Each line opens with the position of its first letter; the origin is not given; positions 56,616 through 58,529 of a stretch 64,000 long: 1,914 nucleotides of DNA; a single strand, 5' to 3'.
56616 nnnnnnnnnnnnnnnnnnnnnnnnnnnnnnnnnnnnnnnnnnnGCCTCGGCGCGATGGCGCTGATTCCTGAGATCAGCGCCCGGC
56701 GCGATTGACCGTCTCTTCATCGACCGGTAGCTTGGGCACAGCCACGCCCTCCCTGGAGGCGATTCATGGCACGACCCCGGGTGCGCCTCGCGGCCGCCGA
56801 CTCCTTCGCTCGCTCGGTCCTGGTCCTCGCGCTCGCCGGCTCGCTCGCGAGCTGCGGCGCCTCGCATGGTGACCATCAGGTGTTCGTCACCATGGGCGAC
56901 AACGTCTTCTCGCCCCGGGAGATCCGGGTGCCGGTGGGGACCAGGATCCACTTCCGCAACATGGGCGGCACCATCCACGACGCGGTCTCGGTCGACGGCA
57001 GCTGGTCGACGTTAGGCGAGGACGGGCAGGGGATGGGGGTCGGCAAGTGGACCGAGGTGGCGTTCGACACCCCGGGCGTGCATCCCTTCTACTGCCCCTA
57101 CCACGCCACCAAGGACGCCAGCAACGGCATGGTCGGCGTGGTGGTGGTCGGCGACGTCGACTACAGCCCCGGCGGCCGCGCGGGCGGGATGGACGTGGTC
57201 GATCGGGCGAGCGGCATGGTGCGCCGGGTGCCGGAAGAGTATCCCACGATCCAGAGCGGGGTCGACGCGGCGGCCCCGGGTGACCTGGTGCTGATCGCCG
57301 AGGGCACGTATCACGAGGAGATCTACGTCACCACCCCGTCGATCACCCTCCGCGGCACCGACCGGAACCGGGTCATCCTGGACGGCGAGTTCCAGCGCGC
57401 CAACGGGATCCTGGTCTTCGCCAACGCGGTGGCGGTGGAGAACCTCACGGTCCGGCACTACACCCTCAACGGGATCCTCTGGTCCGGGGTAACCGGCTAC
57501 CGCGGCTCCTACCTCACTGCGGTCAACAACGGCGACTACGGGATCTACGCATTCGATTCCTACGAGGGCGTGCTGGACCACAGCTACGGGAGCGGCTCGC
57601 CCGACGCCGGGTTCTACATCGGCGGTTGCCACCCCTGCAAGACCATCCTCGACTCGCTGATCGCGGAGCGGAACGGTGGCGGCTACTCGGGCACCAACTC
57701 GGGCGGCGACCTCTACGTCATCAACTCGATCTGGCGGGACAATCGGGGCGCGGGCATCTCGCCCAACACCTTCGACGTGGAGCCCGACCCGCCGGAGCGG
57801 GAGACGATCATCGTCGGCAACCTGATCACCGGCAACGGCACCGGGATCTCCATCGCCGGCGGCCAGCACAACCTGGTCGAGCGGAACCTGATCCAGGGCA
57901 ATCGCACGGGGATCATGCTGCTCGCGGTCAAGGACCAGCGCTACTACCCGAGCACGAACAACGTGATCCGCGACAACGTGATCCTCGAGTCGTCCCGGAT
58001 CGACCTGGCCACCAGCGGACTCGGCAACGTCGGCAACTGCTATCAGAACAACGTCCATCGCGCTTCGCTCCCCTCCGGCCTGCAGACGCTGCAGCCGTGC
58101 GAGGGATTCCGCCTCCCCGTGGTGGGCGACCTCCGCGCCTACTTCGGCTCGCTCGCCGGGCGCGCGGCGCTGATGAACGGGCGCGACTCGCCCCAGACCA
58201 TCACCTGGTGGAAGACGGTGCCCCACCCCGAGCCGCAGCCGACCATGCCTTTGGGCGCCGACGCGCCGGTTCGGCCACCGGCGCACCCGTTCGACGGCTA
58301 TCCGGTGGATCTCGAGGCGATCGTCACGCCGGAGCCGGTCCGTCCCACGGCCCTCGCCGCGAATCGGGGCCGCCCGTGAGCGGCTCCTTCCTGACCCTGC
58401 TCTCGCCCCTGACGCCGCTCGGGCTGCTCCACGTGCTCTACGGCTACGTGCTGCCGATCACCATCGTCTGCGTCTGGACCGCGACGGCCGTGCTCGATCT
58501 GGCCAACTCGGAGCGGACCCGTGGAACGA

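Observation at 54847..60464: Unusual periplasmic copper/haem gene cluster: two cupredoxin-NosD-like beta-helix lipoproteins, two PLDc_N mini-proteins, a NirK-like protein and a cytochrome c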

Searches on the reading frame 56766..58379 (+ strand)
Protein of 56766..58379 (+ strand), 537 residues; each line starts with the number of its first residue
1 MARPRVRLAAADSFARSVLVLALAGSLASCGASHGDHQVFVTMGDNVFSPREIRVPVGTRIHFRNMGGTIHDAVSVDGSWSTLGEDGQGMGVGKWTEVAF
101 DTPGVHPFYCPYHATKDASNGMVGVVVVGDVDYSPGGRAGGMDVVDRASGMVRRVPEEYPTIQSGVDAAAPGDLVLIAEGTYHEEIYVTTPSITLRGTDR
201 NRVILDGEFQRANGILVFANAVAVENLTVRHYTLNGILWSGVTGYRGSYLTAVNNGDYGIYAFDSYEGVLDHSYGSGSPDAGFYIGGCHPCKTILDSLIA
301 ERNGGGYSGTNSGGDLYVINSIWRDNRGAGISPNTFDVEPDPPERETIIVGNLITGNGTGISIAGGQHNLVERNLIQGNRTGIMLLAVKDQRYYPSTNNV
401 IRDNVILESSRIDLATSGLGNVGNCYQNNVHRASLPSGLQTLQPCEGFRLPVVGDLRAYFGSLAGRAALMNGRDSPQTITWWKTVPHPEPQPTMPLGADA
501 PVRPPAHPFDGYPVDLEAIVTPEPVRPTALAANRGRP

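Call 3: search_protein_families(library=pfam, proteins=[window:56766-58379:+], max_evalue=0.01)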
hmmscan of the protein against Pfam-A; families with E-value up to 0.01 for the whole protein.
window:56766-58379:+ (537 aa): 5 families
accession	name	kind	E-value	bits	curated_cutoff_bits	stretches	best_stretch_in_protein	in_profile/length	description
PF13229.12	Beta_helix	-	3.1e-10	40.3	25.9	2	346-421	56-126/158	Right handed beta helix region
PF05048.19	NosD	-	2.5e-09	37.4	23.6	1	233-390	15-160/212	Periplasmic copper-binding protein (NosD)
PF13473.12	Cupredoxin_1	-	4.6e-07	30.2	27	1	18-115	2-97/104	Cupredoxin-like domain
PF07602.17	DUF1565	-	5.4e-06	26.3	20.3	1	323-416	141-234/257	Protein of unknown function (DUF1565)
PF00127.26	Copper-bind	-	8.1e-05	23.4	21.2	1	41-128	7-98/99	Copper binding proteins, plastocyanin/azurin family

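Call 4: search_protein_families(library=ncbifam, proteins=[window:56766-58379:+], max_evalue=0.01)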
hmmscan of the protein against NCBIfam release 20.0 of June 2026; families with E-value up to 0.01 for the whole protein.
window:56766-58379:+ (537 aa): 6 families
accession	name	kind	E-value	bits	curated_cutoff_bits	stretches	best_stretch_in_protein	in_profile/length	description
TIGR03805.1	beta_helix_1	subfamily_domain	1.2e-18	67.3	141.5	2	162-312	1-160/314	parallel beta-helix domain-containing protein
TIGR04247.1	NosD_copper_fam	subfamily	3e-12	45.8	300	2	162-232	1-67/377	nitrous oxide reductase family maturation protein NosD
NF047854.1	LIC10774_subfam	equivalog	3.2e-05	23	380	1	320-387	210-275/358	LIC10774/LIC10365 family surface protein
TIGR02656.1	cyanin_plasto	equivalog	8.2e-05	23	87.85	1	44-128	10-98/99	plastocyanin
TIGR03102.1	halo_cynanin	subfamily_domain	0.00059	19.9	93.8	1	43-128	28-114/115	halocyanin domain-containing protein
TIGR02375.1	pseudoazurin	equivalog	0.00096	18.9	109.85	1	44-131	8-89/116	pseudoazurin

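Call 5: find_homologous_proteins(query=window:56766-58379:+, max_evalue=0.00001)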
Query window:56766-58379:+ (537 aa): 4336 proteins with E <= 0.00001 among 8000 candidates; the best 120 are listed.
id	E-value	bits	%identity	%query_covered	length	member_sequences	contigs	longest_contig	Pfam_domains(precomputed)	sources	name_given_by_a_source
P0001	0.0e+0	1198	96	100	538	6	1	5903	PF13229.13,PF07602.18,PF13473.13,PF22842.4,PF05048.20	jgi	-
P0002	8.2e-260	881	72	97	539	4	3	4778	PF13229.13,PF05048.20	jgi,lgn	jgi:plastocyanin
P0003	1.3e-210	719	63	95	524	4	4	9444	PF13229.13,PF00127.27,PF22842.4,PF05048.20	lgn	-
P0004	1.9e-207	708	61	99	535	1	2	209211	PF13229.13,PF00127.27,PF13473.13,PF05048.20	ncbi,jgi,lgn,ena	-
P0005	4.7e-206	704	60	97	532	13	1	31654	PF13229.13,PF22842.4,PF05048.20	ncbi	-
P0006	9.3e-206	703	61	96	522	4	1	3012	PF13229.13,PF00127.27,PF13473.13,PF05048.20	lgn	-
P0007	8.5e-203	693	60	96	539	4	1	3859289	PF13229.13,PF00127.27,PF13473.13,PF22842.4,PF05048.20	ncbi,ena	-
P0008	1.3e-202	692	59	98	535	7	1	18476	PF13229.13,PF00127.27,PF05048.20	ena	-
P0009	2.1e-202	692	60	96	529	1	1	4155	PF13229.13,PF00127.27,PF13473.13,PF22842.4,PF05048.20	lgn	-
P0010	5.2e-202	690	59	95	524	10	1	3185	PF13229.13,PF00127.27,PF13473.13,PF05048.20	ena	-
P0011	1.1e-201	689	60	96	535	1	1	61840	PF13229.13,PF00127.27,PF13473.13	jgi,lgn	jgi:plastocyanin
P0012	1.3e-201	689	61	93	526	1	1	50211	PF13229.13,PF00127.27,PF05048.20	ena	-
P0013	3.8e-200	684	61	93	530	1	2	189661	PF13229.13,PF00127.27,PF05048.20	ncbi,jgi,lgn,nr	ncbi:MAG: plastocyanin [Gemmatimonadetes bacterium]|nr:plastocyanin [Gemmatimonadota bacterium]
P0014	2.3e-198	678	60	96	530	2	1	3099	PF13229.13,PF00127.27,PF05048.20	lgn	-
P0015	8.1e-197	673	58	95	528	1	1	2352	PF13229.13,PF00127.27,PF13473.13,PF22842.4,PF05048.20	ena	-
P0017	1.1e-195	670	57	97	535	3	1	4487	PF13229.13,PF00127.27,PF05048.20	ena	-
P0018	1.7e-194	666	57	96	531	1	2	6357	PF13229.13,PF00127.27,PF13473.13,PF22842.4,PF05048.20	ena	-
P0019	4.7e-194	664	58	95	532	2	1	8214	PF13229.13,PF00127.27,PF05048.20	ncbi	-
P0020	1.3e-193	663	57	96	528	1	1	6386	PF13229.13,PF00127.27,PF22842.4,PF05048.20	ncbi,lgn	-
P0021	7.1e-193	660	59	92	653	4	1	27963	PF13229.13,PF00127.27,PF13473.13,PF22842.4,PF05048.20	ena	-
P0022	8.5e-193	660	57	95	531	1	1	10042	PF13229.13,PF00127.27,PF13473.13,PF22842.4,PF05048.20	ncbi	ncbi:MAG: NosD domain-containing protein [Gemmatimonadota bacterium]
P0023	2.6e-191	655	73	70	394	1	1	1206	PF13229.13,PF07602.18,PF22842.4,PF05048.20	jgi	jgi:hypothetical protein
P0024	3.1e-189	648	57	96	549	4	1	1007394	PF13229.13,PF00127.27,PF22842.4,PF05048.20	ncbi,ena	-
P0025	4.5e-187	641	56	94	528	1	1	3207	PF13229.13,PF00127.27,PF22842.4,PF05048.20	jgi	-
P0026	4.5e-187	641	57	93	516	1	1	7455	PF13229.13,PF00127.27,PF13473.13,PF22842.4,PF05048.20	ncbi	-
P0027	2.3e-178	612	56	90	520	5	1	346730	PF13229.13,PF00127.27,PF22842.4,PF05048.20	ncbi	ncbi:MAG: plastocyanin/azurin family copper-binding protein [Gemmatimonadales bacterium]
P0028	3.1e-177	609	56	90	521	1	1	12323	PF13229.13,PF00127.27,PF22842.4,PF05048.20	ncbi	-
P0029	7.6e-177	607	55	94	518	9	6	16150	PF13229.13,PF00127.27,PF22842.4,PF05048.20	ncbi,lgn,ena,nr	ncbi:MAG: right-handed parallel beta-helix repeat-containing protein [Gemmatimonadetes bacterium]|nr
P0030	2.3e-175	602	54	94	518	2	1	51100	PF13229.13,PF00127.27,PF05048.20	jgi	jgi:parallel beta-helix repeat protein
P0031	3.7e-175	602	54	94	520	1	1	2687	PF13229.13,PF00127.27,PF22842.4,PF05048.20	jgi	-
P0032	1.1e-174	600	56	90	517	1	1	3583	PF13229.13,PF00127.27,PF22842.4,PF05048.20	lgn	-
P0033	1.7e-174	600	54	93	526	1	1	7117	PF13229.13,PF00127.27,PF22842.4,PF05048.20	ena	-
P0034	1.9e-174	599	53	95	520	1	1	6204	PF13229.13,PF00127.27,PF22842.4,PF05048.20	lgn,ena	-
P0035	1.5e-170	587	54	95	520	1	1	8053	PF13229.13,PF00127.27,PF22842.4,PF05048.20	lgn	-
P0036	1.9e-170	586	55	83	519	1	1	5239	PF13229.13,PF00127.27,PF22842.4,PF05048.20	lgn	-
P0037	6.4e-166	571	55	87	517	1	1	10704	PF13229.13,PF00127.27,PF22842.4,PF05048.20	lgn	-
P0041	1.1e-157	544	64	72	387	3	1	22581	PF13229.13,PF05048.20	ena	-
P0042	1.6e-157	544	51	97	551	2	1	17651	PF13229.13,PF00127.27,PF13473.13,PF05048.20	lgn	-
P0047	1.1e-155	538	50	97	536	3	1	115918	PF13229.13,PF05048.20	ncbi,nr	ncbi:MAG: right-handed parallel beta-helix repeat-containing protein [Gammaproteobacteria bacterium]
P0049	1.2e-154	534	51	94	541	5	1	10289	PF13229.13,PF00127.27,PF13473.13,PF23509.2,PF22842.4,PF05048.20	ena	-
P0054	4.6e-154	532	50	92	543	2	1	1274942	PF13229.13,PF13473.13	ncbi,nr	ncbi:MAG: right-handed parallel beta-helix repeat-containing protein [Proteobacteria bacterium]|nr:r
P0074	4.5e-152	526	49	96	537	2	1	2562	PF13229.13,PF00127.27,PF13473.13,PF22842.4,PF05048.20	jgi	jgi:plastocyanin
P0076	5.3e-152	525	49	92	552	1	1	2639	PF13229.13,PF13473.13,PF23509.2,PF05048.20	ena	-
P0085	2.7e-151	523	49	95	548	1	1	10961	PF13229.13,PF00127.27,PF13473.13,PF05048.20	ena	-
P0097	1.1e-150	521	48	97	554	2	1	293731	PF13229.13,PF00127.27,PF13473.13,PF05048.20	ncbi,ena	-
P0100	1.3e-150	521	49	92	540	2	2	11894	PF13229.13,PF13473.13,PF22842.4,PF05048.20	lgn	-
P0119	1.4e-149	517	49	92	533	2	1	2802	PF13229.13,PF00127.27,PF13473.13,PF22842.4,PF05048.20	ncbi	-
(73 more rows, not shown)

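Call 7: find_encoding_contigs(protein=P0007, flank=10000, max_places=2)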
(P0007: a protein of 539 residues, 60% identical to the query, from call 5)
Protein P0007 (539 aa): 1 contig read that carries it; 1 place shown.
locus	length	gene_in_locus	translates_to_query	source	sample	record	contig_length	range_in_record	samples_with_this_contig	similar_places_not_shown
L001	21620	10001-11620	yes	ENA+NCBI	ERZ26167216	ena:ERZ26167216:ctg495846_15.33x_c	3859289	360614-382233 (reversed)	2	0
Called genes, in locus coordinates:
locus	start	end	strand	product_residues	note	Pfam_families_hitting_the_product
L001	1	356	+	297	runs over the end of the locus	PF01011:PQQ, PF13570:Beta-prop_ACSF4 (weak), PF13360:PQQ_2 (weak), PF01011:PQQ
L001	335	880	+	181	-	PF00034:Cytochrom_C (faint), PF13442:Cytochrome_CBB3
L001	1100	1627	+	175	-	PF12867:DinB_2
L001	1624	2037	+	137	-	PF01042:Ribonuc_L-PSP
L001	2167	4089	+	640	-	PF01011:PQQ, PF13360:PQQ_2 (weak), PF13570:Beta-prop_ACSF4 (faint), PF13360:PQQ_2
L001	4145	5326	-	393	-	PF01070:FMN_dh, PF03060:NMO (weak), PF00478:IMPDH (weak)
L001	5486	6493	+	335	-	PF00903:Glyoxalase (weak)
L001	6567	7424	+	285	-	PF01235:Na_Ala_symp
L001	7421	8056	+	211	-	PF03449:GreA_GreB_N, PF01272:GreA_GreB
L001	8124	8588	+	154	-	-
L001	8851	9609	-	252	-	-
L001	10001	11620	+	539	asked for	PF13473:Cupredoxin_1 (weak), PF00127:Copper-bind, PF22842:Pel9A-like_beta_helix (weak), PF05048:NosD (faint), PF13229:Beta_helix (weak)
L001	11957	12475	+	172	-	-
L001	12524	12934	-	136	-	-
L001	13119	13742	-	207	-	-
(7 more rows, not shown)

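Call 8: find_encoding_contigs(protein=P0054, flank=10000, max_places=2)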
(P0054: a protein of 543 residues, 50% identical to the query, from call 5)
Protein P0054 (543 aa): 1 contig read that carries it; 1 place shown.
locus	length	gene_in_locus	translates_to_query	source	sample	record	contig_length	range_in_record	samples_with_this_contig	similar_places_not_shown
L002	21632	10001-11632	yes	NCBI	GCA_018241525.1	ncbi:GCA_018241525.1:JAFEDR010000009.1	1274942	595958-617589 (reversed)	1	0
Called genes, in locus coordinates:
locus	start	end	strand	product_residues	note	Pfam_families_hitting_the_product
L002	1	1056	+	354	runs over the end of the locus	PF00970:FAD_binding_6 (weak), PF00175:NAD_binding_1, PF00111:Fer2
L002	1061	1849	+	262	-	PF00378:ECH_1, PF16113:ECH_2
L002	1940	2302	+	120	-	PF03061:4HBT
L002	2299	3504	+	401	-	PF00108:Thiolase_N, PF00109:ketoacyl-synt (weak), PF02803:Thiolase_C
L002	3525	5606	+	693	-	PF00378:ECH_1, PF16113:ECH_2, PF02737:3HCDH_N, PF00725:3HCDH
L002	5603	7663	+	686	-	PF00171:Aldedh, PF01575:MaoC_dehydratas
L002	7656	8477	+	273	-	PF00378:ECH_1, PF16113:ECH_2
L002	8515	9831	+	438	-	PF00501:AMP-binding, PF14535:AMP-binding_C_2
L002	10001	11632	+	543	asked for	PF13473:Cupredoxin_1 (weak), PF13229:Beta_helix (faint)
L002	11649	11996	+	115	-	-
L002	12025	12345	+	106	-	PF13396:PLDc_N (weak)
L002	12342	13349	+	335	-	PF07731:Cu-oxidase_2, PF07732:Cu-oxidase_3, PF07731:Cu-oxidase_2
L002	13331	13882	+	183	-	PF00578:AhpC-TSA (weak), PF02630:SCO1-SenC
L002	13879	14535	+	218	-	PF00440:TetR_N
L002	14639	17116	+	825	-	PF07715:Plug, PF00593:TonB_dep_Rec_b-barrel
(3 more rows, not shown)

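Call 11: find_related_loci(query=A1, collection=genome_contigs, flank=8000)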
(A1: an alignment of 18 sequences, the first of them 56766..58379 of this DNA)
Query A1 (537 aa) in genome_contigs; peptide patterns used: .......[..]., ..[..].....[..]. (x = any residue, [..] = any of these).
599 stretches matched a pattern (row limit reached: there are more); 516 encode a relative of the query (tblastn E <= 1e-3); the best 80 are kept; 80 distinct loci.
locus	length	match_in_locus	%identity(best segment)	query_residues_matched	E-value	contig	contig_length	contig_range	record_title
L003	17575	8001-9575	56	14-536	0e+0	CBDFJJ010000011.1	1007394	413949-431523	MAG: Gemmatimonadales bacterium isolate cc5d84ec-392c-4d77-a455-882139ed0c07 genome assembly, contig: contig_11, whole g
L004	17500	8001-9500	53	39-523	6e-158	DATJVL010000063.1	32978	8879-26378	MAG TPA_asm: Steroidobacteraceae bacterium isolate SMAG_U15072 k141_3028915, whole genome shotgun sequence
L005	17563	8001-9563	47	21-523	4e-150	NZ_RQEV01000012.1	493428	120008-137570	Leptospira fluminis strain SCS5 contig_0002, whole genome shotgun sequence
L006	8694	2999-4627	49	15-533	7e-149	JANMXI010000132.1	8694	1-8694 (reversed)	MAG: Pseudomonadota bacterium isolate OTE_88_metabat_125 OTE_88_k141_1198673, whole genome shotgun sequence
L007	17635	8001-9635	48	4-523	4e-148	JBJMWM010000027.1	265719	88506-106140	MAG: Steroidobacteraceae bacterium isolate H2_18_all_fractions_metab_conc_22_61_13 k255_2481336, whole genome shotgun se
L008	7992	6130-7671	49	16-522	2e-147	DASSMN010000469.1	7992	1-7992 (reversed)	MAG TPA_asm: Gemmatimonadales bacterium isolate SMAG_U1199 k141_763078, whole genome shotgun sequence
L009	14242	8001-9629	46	1-523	6e-147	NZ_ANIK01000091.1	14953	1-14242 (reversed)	Leptospira alstonii serovar Sichuan str. 79601 ctg7180000004720, whole genome shotgun sequence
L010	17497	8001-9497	49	41-523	7e-147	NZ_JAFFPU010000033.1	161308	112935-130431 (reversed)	Leptospira ainlahdjerensis strain 201903070 contig_0003, whole genome shotgun sequence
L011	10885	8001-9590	47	12-532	6e-146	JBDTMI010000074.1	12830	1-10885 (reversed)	MAG: Gemmatimonadales bacterium isolate cluster3_bin.122 NODE_20487_length_12830_cov_67.939569, whole genome shotgun seq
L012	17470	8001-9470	50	40-522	1e-145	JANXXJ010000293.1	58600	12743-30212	MAG: Gemmatimonadetes bacterium isolate GL140_2_metabat_77 GL140_2_k141_3422996, whole genome shotgun sequence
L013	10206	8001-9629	47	1-523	7e-144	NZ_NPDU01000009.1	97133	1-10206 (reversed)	Leptospira adleri strain FH2-B-D1 contig_9, whole genome shotgun sequence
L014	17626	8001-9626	47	1-523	8e-144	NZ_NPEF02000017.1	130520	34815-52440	Leptospira ellisii strain ATI7-C-A5 contig_0017, whole genome shotgun sequence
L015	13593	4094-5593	49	40-536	4e-143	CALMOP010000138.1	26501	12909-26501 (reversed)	MAG TPA_asm: uncultured Gemmatimonadetes bacterium isolate ERR2868530_bin.22_CONCOCT_v1.1_MAG genome assembly, contig: E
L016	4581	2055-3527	51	40-522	6e-146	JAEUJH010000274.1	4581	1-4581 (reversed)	MAG: Gemmatimonadetes bacterium isolate new MAG-64 k141_3536893, whole genome shotgun sequence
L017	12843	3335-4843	51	26-523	4e-142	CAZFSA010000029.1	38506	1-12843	MAG TPA_asm: uncultured Gemmatimonas sp. isolate SRP290908_co1_117 genome assembly, contig: NODE_1181_length_38506_cov_1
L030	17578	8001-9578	44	29-526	2e-132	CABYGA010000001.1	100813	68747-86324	MAG: uncultured Pelagibacteraceae bacterium isolate AG-333-C10 genome assembly, contig: AG-333-C10_NODE_1, whole genome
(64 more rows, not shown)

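Call 18: search_protein_families(library=pfam, proteins=[L030:7070-7657:+, L030:7710-7928:+, L030:7932-9593:+, L030:9634-9954:+, L030:9961-10791:+, L030:6192-7049:-, L030:10793-12124:-, L030:12187-12741:-, L030:5446-5823:-, L030:3682-5043:-], max_evalue=0.001)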
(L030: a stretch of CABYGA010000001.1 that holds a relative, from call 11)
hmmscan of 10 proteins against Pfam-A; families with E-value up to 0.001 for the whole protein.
L030:7070-7657:+ (195 aa): 8 families
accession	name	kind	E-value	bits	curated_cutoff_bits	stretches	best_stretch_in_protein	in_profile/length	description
PF07719.23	TPR_2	-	2.1e-10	40.3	27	1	108-141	1-34/34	Tetratricopeptide repeat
PF13431.12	TPR_17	-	1.7e-08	34.5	24.4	1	130-161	1-32/34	Tetratricopeptide repeat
PF00515.34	TPR_1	-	3.9e-08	33.2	27.8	1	108-141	1-34/34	Tetratricopeptide repeat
PF13181.12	TPR_8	-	8.2e-07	29.1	25.7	0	110-141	3-34/34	Tetratricopeptide repeat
PF14559.12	TPR_19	-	8.1e-05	23.3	25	0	121-168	4-51/68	Tetratricopeptide repeat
PF13414.12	TPR_11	-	0.0002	21.4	26.8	0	119-156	5-42/42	TPR repeat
PF13432.12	TPR_16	-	0.00022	22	32.7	0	119-162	8-51/65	Tetratricopeptide repeat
PF13424.12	TPR_12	-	0.0003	21.4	30.1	1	108-171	3-74/77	Tetratricopeptide repeat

L030:7710-7928:+ (72 aa): 0 families

L030:7932-9593:+ (553 aa): 3 families
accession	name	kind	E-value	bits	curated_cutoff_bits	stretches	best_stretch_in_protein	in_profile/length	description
PF13229.12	Beta_helix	-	8.1e-10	39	25.9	1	194-324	10-142/158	Right handed beta helix region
PF00127.26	Copper-bind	-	0.00015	22.5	21.2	0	44-121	13-98/99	Copper binding proteins, plastocyanin/azurin family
PF13473.12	Cupredoxin_1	-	0.00037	20.9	27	1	16-112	3-101/104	Cupredoxin-like domain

L030:9634-9954:+ (106 aa): 1 family
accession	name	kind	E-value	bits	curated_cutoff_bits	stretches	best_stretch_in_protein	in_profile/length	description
PF13396.11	PLDc_N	-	3.8e-07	30.4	23.3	1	37-72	5-38/42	Phospholipase_D-nuclease N-terminal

L030:9961-10791:+ (276 aa): 3 families
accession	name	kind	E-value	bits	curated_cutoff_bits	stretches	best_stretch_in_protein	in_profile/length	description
PF00877.26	NLPC_P60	-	2.2e-16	60.2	23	1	170-249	2-85/105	NlpC/P60 family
PF18348.7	SH3_16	-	2.5e-11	43.6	25.8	1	48-89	8-49/49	Bacterial dipeptidyl-peptidase Sh3 domain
PF08239.17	SH3_3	-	1.1e-05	25.9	27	0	105-151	3-54/54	Bacterial SH3 domain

L030:6192-7049:- (285 aa): 1 family
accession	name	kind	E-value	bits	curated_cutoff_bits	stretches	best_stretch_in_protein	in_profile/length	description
PF04116.19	FA_hydroxylase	-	2.6e-29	102.8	31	1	93-226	1-132/132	Fatty acid hydroxylase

L030:10793-12124:- (443 aa): 1 family
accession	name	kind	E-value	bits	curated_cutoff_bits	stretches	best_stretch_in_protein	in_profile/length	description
PF07690.21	MFS_1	-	6e-22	78.5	33.4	2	20-293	2-241/347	Major Facilitator Superfamily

L030:12187-12741:- (184 aa): 1 family
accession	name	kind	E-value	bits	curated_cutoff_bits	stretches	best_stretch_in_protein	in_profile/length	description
PF00034.26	Cytochrom_C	-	6.3e-11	43.9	21.3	1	80-175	2-88/90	Cytochrome c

L030:5446-5823:- (125 aa): 0 families

L030:3682-5043:- (453 aa): 1 family
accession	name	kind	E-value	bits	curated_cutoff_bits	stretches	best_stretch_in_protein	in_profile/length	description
PF01554.23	MatE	-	3.1e-54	183.4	24.9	2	18-178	1-161/161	MatE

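Call 24: search_solved_structures(query=window:56766-58379:+, max_evalue=1, show_alignments=0)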
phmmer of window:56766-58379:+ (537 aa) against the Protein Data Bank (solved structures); distinct sequences matched with E-value up to 1: 25.
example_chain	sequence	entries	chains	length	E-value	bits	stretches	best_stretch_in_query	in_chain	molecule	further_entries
5fc9_A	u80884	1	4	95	0.00013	23.9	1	43-115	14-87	Blue (Type 1) copper domain protein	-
4dp0_X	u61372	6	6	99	0.00041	22.3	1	44-128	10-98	Plastocyanin B, chloroplastic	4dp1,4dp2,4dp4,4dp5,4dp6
9pcy_A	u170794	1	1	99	0.0009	21.1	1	44-128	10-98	PLASTOCYANIN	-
1pla_A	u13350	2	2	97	0.0053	18.6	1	44-124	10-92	PLASTOCYANIN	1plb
1plc_A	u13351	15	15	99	0.0098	17.7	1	44-128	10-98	PLASTOCYANIN | Plastocyanin A | Plastocyanin A, chloroplastic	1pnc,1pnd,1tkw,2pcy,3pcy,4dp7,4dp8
1bxu_A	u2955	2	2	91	0.028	16.2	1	45-128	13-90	PLASTOCYANIN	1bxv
1jxg_A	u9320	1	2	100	0.035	15.9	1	44-128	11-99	PLASTOCYANIN A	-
1pmy_A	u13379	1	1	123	0.041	15.7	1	45-131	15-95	PSEUDOAZURIN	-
1b3i_A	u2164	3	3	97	0.052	15.3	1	47-128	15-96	PROTEIN (PLASTOCYANIN) | Plastocyanin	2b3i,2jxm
6yez_P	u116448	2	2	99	0.06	15.1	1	44-128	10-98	Plastocyanin, chloroplastic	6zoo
1j5c_A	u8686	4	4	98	0.082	14.7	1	44-128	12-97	PLASTOCYANIN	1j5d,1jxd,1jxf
1m9w_A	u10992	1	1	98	0.092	14.5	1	44-128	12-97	plastocyanin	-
8hm9_A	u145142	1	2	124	0.2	13.4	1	44-132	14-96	Pseudoazurin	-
9m62_A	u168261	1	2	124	0.25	13.1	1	44-132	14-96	Pseudoazurin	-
5yw3_A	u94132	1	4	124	0.37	12.5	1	44-132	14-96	Pseudoazurin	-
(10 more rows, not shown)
